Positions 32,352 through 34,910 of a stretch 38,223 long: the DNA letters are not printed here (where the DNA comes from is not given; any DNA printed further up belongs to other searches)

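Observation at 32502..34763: Hdr-coupled 753-aa orphan joining a helical region, two winged-helix modules and a split 2x[4Fe-4S] domain; candidate novel redox-sensing or scaffolding component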

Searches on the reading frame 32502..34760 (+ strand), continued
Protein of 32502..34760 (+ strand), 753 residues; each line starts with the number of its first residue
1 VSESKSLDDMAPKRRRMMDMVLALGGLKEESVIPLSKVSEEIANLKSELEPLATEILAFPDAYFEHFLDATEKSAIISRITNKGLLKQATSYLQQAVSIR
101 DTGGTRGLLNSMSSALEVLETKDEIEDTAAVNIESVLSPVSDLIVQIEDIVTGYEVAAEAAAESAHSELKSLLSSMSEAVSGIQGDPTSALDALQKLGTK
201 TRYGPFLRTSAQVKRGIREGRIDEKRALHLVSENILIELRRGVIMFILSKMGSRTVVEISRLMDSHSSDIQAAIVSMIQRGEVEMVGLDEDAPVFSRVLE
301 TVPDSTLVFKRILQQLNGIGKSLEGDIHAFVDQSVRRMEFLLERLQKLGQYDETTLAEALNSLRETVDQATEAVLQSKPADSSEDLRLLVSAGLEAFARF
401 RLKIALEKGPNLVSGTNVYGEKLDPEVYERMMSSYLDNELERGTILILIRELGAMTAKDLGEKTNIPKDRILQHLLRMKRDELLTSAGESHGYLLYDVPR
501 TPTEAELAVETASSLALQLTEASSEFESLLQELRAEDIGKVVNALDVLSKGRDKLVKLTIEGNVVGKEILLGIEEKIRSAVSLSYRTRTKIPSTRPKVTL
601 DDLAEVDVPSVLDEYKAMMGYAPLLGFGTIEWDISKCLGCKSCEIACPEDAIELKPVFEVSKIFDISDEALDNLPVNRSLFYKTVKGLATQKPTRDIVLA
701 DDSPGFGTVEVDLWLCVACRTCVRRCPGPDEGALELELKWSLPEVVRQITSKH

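Call 32: fold_search(model_id=the predicted structure, library=pdb)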
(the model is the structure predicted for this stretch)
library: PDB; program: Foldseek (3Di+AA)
matches with E <= 10: 961; with E <= 0.001: 3
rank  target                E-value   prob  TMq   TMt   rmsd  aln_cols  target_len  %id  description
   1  5afq_B                3.7e-04  0.99  0.12  0.19  31.8       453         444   12  Crystal structure of RPC62 - RPC32 beta (released 2015-10-07)
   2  7d58_O                4.9e-04  0.91  0.08  0.12  34.4       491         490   10  cryo-EM structure of human RNA polymerase III in elongating state (released 2021-02-17)
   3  5afq_A                6.1e-04  0.99  0.12  0.18  32.3       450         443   12  Crystal structure of RPC62 - RPC32 beta (released 2015-10-07)
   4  2xub                  2.0e-03  0.96  0.11  0.18  32.6       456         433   10  Human RPC62 subunit structure (released 2011-03-02)
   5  7a6h_O                3.3e-03  0.89  0.13  0.17  34.0       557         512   10  Cryo-EM structure of human apo RNA Polymerase III (released 2021-02-03)
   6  7dn3_O                4.2e-03  0.69  0.08  0.13  34.8       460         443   14  Structure of Human RNA Polymerase III elongation complex (released 2021-03-17)
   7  7z1l_O                6.5e-03  0.80  0.09  0.12  32.7       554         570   11  Structure of yeast RNA Polymerase III Pre-Termination Complex (PTC) (released 2022-08-31)
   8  2xv4                  7.2e-03  0.80  0.10  0.17  32.4       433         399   11  Structure of Human RPC62 (partial) (released 2011-03-02)
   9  6tut_O                8.6e-03  0.63  0.09  0.12  32.5       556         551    9  Cryo-EM structure of the RNA Polymerase III-Maf1 complex (released 2020-02-19)
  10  7ast_X                1.5e-02  0.75  0.11  0.16  30.3       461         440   11  Apo Human RNA Polymerase III (released 2020-12-23)
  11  8w20_A                1.8e-02  0.16  0.08  0.08  62.0       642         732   12  Umb1 umbrella toxin particle (released 2024-04-17)
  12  8cdj_C                2.0e-02  0.21  0.09  0.09  42.8       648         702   11  CAND1 b-hairpin++-SCF-SKP2 CAND1 rolling SCF engaged (released 2023-04-19)
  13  9mg8_B                3.1e-02  0.28  0.07  0.14  32.2       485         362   13  Crystal Structure of b-iTHR-110 (released 2025-12-17)
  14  9bw4_W                3.6e-02  0.60  0.12  0.18  20.2       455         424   10  TXNL1-bound proteasome (released 2025-06-11)
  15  5t5i_F                4.5e-02  0.47  0.05  0.10  23.3       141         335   22  TUNGSTEN-CONTAINING FORMYLMETHANOFURAN DEHYDROGENASE FROM METHANOTHERMOBACTER WOLFEII, ORTHORHOMBIC FORM AT 1.9 A (released 2016-10-19)
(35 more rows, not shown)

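Call 33: list_cluster_members(proteins=[P0123, P0129, P0130, P0131, P0136, P0161, P0172, P0173, P0140, P0152])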
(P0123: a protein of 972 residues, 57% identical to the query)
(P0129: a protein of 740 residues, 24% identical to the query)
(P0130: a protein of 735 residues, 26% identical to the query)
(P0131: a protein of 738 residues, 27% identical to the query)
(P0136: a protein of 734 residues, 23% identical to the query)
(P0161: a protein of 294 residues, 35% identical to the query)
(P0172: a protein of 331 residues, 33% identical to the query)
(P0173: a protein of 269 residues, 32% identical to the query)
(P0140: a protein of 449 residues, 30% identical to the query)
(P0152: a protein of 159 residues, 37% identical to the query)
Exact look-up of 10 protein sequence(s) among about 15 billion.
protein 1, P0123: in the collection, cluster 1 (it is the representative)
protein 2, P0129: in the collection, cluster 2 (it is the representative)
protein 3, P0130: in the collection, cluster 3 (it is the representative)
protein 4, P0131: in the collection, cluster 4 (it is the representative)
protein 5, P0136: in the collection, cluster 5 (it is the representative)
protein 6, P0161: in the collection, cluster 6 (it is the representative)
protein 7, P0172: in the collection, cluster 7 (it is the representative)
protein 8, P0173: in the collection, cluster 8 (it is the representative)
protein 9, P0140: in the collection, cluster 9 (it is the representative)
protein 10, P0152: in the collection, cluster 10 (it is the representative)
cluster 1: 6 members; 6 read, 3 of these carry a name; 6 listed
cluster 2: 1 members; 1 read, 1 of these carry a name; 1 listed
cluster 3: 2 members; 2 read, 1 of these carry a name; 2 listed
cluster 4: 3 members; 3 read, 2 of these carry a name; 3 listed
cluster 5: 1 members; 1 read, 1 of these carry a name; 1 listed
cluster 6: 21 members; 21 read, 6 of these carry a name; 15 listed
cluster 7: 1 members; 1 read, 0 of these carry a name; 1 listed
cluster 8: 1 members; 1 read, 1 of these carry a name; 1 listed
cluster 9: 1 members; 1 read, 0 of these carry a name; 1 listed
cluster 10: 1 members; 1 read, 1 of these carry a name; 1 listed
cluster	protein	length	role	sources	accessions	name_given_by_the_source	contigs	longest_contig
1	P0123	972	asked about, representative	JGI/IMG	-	-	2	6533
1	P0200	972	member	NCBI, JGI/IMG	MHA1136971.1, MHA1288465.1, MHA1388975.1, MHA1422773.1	MAG: FAD-dependent oxidoreductase [Candidatus Thorarchaeota archaeon]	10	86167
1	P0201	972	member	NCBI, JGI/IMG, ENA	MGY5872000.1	MAG: FAD-dependent oxidoreductase [Candidatus Thorarchaeota archaeon]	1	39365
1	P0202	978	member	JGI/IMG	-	NADPH-dependent glutamate synthase beta subunit-like oxidoreductase/ferredoxin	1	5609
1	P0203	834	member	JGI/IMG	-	-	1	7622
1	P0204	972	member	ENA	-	-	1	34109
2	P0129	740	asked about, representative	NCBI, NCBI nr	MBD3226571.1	MAG: hypothetical protein GF329_00145 [Candidatus Lokiarchaeota archaeon] | hypothetical protein [Candidatus Lokiarchaeota archaeon]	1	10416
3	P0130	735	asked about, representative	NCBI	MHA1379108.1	MAG: 4Fe-4S binding protein [Candidatus Helarchaeota archaeon]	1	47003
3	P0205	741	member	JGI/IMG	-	-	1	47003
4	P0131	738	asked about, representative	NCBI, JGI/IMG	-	-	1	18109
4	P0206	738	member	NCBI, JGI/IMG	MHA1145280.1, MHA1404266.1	MAG: 4Fe-4S binding protein [Candidatus Helarchaeota archaeon]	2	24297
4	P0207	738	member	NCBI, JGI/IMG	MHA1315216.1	MAG: 4Fe-4S binding protein [Candidatus Helarchaeota archaeon]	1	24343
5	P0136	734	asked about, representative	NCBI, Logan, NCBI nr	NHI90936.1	MAG: hypothetical protein EAX96_00450 [Candidatus Lokiarchaeota archaeon] | hypothetical protein [Candidatus Lokiarchaeota archaeon]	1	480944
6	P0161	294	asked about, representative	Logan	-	-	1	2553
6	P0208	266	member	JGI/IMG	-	coenzyme F420-reducing hydrogenase delta subunit/ferredoxin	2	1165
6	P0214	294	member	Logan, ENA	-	-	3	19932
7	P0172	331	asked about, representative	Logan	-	-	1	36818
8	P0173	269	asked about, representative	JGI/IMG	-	coenzyme F420-reducing hydrogenase delta subunit/DNA-binding transcriptional ArsR family ...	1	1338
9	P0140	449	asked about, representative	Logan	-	-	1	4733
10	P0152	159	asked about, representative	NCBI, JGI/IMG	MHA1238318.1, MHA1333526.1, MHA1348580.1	MAG: ATP-binding protein [Candidatus Odinarchaeia archaeon]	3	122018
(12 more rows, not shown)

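Call 34: find_encoding_contigs(protein=P0200, flank=10000, max_places=2)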
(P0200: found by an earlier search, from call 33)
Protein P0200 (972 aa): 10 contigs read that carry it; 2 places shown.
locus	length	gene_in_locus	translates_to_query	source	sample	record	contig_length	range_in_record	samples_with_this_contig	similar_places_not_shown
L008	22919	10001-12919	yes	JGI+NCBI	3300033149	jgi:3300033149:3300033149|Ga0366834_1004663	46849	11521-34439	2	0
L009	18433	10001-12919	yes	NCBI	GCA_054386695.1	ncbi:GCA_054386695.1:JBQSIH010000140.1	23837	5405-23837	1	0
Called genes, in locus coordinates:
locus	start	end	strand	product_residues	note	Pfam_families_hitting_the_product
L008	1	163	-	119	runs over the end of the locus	-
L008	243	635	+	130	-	-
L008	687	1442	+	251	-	PF00705:PCNA_N, PF02747:PCNA_C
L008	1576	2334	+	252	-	PF00705:PCNA_N, PF02747:PCNA_C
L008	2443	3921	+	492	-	PF01896:DNA_primase_S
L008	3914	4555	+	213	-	-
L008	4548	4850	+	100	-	-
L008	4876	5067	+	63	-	-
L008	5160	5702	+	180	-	PF13534:Fer4_17, PF13183:Fer4_8, PF13237:Fer4_10 (weak), PF12838:Fer4_7 (weak), PF13187:Fer4_9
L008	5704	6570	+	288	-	PF02754:CCG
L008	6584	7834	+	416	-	PF00890:FAD_binding_2, PF01266:DAO (weak), PF01494:FAD_binding_3 (weak), PF07992:Pyr_redox_2 (weak), PF12831:FAD_oxidored, PF13450:NAD_binding_8 (weak), PF13738:Pyr_redox_3 (faint)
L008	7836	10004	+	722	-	PF00070:Pyr_redox (weak), PF01134:GIDA (faint), PF07992:Pyr_redox_2, PF13450:NAD_binding_8 (weak), PF13183:Fer4_8 (faint), PF13187:Fer4_9 (faint), PF12838:Fer4_7, PF02662:FlpD, +1 more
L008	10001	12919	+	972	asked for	PF01593:Amino_oxidase (faint), PF13187:Fer4_9 (faint), PF14691:Fer4_20, PF00070:Pyr_redox (faint), PF01266:DAO (weak), PF07992:Pyr_redox_2, PF13450:NAD_binding_8 (weak), PF12838:Fer4_7 (weak), +2 more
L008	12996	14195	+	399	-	PF02771:Acyl-CoA_dh_N, PF02770:Acyl-CoA_dh_M, PF00441:Acyl-CoA_dh_1, PF08028:Acyl-CoA_dh_2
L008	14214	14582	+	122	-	PF00190:Cupin_1, PF01050:MannoseP_isomer (weak), PF02311:AraC_binding (weak), PF07883:Cupin_2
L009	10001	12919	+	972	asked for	PF01593:Amino_oxidase (faint), PF13187:Fer4_9 (faint), PF14691:Fer4_20, PF00070:Pyr_redox (faint), PF01266:DAO (weak), PF07992:Pyr_redox_2, PF13450:NAD_binding_8 (weak), PF12838:Fer4_7 (weak), +2 more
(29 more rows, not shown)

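Call 35: find_encoding_contigs(protein=P0136, flank=10000, max_places=1)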
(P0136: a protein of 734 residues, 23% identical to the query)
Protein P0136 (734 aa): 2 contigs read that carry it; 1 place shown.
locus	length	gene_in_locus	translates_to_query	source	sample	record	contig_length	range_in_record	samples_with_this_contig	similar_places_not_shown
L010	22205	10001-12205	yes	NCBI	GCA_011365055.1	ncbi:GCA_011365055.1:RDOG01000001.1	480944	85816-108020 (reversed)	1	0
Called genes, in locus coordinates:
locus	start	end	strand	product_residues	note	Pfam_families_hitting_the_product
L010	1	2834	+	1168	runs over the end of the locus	PF00070:Pyr_redox (weak), PF00890:FAD_binding_2 (faint), PF12831:FAD_oxidored, PF13187:Fer4_9 (weak), PF07992:Pyr_redox_2, PF13450:NAD_binding_8, PF14697:Fer4_21, PF02662:FlpD, +12 more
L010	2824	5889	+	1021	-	PF00890:FAD_binding_2 (weak), PF01266:DAO (weak), PF07992:Pyr_redox_2 (weak), PF12831:FAD_oxidored (weak), PF07992:Pyr_redox_2, PF12838:Fer4_7, PF13187:Fer4_9, PF14697:Fer4_21, +18 more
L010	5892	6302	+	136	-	PF02662:FlpD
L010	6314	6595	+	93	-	-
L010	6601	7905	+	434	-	PF00070:Pyr_redox (faint), PF01266:DAO (weak), PF07992:Pyr_redox_2 (faint), PF12831:FAD_oxidored (faint), PF13450:NAD_binding_8 (weak), PF12837:Fer4_6 (faint), PF13237:Fer4_10 (faint), PF00037:Fer4 (faint)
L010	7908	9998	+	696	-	PF13738:Pyr_redox_3 (weak), PF07992:Pyr_redox_2, PF03486:HI0933_like (weak), PF00037:Fer4 (weak), PF12797:Fer4_2 (weak), PF12837:Fer4_6 (weak), PF12838:Fer4_7, PF02662:FlpD, +6 more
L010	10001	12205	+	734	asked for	PF12838:Fer4_7 (faint), PF13187:Fer4_9 (faint), PF00037:Fer4 (weak), PF12797:Fer4_2 (faint), PF12837:Fer4_6 (weak), PF13237:Fer4_10 (faint), PF13484:Fer4_16 (faint), PF14697:Fer4_21 (faint)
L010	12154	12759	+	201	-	PF13183:Fer4_8, PF13187:Fer4_9, PF13534:Fer4_17 (weak)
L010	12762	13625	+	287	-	PF02754:CCG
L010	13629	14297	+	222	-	PF03848:TehB, PF13489:Methyltransf_23, PF02353:CMAS, PF13847:Methyltransf_31, PF08241:Methyltransf_11, PF08242:Methyltransf_12, PF13649:Methyltransf_25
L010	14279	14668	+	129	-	-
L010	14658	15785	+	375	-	PF01208:URO-D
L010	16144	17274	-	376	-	PF13484:Fer4_16 (faint), PF00037:Fer4 (weak), PF12837:Fer4_6 (weak), PF13237:Fer4_10 (weak), PF14697:Fer4_21, PF12838:Fer4_7, PF13187:Fer4_9 (weak), PF00037:Fer4 (weak), +2 more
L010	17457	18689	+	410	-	PF00037:Fer4 (faint), PF12837:Fer4_6 (faint), PF13237:Fer4_10 (weak)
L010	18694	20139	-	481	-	PF01555:N6_N4_Mtase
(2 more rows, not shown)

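Call 37: find_related_loci(query=A1, collection=genome_contigs, flank=7000)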
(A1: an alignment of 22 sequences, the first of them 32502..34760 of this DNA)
Query A1 (753 aa) in genome_contigs; peptide patterns used: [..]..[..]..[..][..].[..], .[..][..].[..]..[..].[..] (x = any residue, [..] = any of these).
154 stretches matched a pattern; 86 encode a relative of the query (tblastn E <= 1e-3); the best 80 are kept; 78 distinct loci.
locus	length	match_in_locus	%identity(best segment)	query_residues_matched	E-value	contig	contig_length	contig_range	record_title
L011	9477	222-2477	88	1-752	0e+0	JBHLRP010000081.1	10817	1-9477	MAG: Candidatus Thorarchaeota archaeon isolate TM1S.110 TM1S.110@13004, whole genome shotgun sequence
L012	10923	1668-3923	87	1-752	0e+0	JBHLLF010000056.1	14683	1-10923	MAG: Candidatus Hermodarchaeota archaeon isolate DZ1M.409 DZ1M.409@15664, whole genome shotgun sequence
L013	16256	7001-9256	85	1-752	0e+0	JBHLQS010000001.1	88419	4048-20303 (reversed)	MAG: Candidatus Thorarchaeota archaeon isolate QM1B.10 QM1B.10@545, whole genome shotgun sequence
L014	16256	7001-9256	87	1-752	0e+0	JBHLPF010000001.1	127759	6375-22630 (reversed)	MAG: Promethearchaeota archaeon isolate DZ3S.43 DZ3S.43@197, whole genome shotgun sequence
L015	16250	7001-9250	69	4-752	0e+0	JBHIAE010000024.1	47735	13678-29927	MAG: Candidatus Thorarchaeota archaeon isolate K_3_bin.28 NODE_116_length_47735_cov_26.071057, whole genome shotgun sequ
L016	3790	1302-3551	68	4-752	0e+0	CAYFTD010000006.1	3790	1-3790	MAG TPA_asm: uncultured archaeon isolate ERP108616_co1_168 genome assembly, contig: k119_2096608, whole genome shotgun s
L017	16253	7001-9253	70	4-753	0e+0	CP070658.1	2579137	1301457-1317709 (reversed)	MAG: Candidatus Thorarchaeota archaeon isolate bin8 chromosome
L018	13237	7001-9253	70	4-753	0e+0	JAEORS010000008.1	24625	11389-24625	MAG: Candidatus Thorarchaeota archaeon isolate Yap125.bin7.129 contig_1613, whole genome shotgun sequence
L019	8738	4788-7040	69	4-753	0e+0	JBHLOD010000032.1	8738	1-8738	MAG: Promethearchaeota archaeon isolate DZ3M.167 DZ3M.167@29853, whole genome shotgun sequence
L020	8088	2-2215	71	11-747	0e+0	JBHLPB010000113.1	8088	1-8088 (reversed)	MAG: Promethearchaeota archaeon isolate DZ3S.363 DZ3S.363@34260, whole genome shotgun sequence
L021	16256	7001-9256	63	1-751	0e+0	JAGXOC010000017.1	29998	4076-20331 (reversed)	MAG: Candidatus Thorarchaeota archaeon isolate bin66 NODE_17_length_29998_cov_25.810367, whole genome shotgun sequence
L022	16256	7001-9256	63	1-751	0e+0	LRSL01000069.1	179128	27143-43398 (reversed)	MAG: Candidatus Thorarchaeota archaeon SMTZ1-45 WOR1_30_36_30, whole genome shotgun sequence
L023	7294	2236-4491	63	1-751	0e+0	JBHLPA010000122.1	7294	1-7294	MAG: Promethearchaeota archaeon isolate DZ3S.355 DZ3S.355@40384, whole genome shotgun sequence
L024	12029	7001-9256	63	1-751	0e+0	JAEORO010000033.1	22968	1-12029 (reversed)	MAG: Candidatus Thorarchaeota archaeon isolate MP5_2600 k127_3918572, whole genome shotgun sequence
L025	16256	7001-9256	62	1-751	0e+0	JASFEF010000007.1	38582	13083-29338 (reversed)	MAG: Candidatus Thorarchaeota archaeon isolate D0606M12metaG_Bin_135 D0606M12metaG_FD_scaffold_133_c1, whole genome shot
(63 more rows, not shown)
